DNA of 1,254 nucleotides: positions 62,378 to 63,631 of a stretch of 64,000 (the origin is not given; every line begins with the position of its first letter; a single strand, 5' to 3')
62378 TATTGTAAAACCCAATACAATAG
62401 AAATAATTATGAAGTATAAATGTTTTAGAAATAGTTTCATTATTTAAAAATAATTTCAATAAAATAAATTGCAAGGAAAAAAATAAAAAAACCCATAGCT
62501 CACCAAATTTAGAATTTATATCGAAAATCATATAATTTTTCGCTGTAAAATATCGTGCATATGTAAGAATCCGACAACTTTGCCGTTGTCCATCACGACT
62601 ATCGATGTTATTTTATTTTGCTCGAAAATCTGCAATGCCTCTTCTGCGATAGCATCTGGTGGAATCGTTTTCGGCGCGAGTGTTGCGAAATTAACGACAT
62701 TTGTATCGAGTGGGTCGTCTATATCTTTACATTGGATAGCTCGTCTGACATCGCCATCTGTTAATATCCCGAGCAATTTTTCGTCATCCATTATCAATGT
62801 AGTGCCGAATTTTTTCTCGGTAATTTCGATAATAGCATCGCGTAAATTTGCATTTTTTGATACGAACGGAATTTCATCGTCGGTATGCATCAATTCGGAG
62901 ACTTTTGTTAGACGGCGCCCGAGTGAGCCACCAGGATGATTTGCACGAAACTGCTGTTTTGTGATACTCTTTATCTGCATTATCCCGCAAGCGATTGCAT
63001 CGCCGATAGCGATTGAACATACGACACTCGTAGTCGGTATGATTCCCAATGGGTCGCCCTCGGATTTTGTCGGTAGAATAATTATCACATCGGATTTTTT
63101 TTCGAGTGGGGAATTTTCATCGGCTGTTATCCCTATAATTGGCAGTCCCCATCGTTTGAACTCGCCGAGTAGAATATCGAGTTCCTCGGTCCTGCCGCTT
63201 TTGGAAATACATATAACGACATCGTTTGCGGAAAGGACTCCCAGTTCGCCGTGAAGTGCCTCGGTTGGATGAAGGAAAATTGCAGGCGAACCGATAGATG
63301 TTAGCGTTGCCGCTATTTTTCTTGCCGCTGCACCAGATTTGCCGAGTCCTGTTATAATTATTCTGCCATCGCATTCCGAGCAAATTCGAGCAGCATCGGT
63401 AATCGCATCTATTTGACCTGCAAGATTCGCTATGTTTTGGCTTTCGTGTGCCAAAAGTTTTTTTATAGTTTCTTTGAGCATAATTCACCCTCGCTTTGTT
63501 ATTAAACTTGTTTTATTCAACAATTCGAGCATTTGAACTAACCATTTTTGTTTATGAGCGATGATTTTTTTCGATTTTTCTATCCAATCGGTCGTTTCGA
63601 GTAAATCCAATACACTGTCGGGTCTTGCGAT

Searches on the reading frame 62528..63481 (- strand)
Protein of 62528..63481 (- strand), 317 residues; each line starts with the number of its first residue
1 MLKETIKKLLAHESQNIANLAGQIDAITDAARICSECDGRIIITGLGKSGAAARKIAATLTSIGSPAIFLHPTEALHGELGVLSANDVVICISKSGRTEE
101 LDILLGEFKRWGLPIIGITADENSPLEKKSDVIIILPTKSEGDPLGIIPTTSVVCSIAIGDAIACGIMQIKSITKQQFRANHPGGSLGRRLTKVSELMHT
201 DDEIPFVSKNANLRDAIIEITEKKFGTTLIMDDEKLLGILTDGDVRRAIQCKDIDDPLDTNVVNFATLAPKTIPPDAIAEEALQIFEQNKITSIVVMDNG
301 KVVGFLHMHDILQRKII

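Call 57: find_encoding_contigs(protein=window:62528-63481:-, flank=10000, max_places=6)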
Protein window:62528-63481:- (317 aa): 4 contigs read that carry it; 4 places shown.
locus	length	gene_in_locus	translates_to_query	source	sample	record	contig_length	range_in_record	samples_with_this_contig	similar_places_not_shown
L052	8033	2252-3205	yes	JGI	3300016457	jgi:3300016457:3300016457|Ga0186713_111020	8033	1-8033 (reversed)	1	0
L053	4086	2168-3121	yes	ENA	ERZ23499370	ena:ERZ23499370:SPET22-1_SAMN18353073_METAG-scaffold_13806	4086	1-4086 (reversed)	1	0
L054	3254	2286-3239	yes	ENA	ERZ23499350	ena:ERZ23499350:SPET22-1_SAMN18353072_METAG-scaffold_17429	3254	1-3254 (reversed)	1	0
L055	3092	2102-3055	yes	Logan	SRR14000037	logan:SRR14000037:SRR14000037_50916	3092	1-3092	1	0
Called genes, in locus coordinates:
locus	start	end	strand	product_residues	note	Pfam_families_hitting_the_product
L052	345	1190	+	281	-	PF00551:Formyl_trans_N, PF02911:Formyl_trans_C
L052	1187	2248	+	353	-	PF04230:PS_pyruv_trans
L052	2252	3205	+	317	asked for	PF01380:SIS, PF00571:CBS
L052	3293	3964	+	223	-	-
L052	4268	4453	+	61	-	-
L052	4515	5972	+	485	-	PF00291:PALP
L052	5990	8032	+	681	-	?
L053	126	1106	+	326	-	PF00551:Formyl_trans_N, PF02911:Formyl_trans_C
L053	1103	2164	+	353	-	PF04230:PS_pyruv_trans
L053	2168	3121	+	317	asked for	PF01380:SIS, PF00571:CBS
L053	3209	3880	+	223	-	-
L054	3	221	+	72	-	?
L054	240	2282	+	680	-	-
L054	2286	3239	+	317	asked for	PF01380:SIS, PF00571:CBS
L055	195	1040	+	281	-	PF00551:Formyl_trans_N, PF02911:Formyl_trans_C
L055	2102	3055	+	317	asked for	PF01380:SIS, PF00571:CBS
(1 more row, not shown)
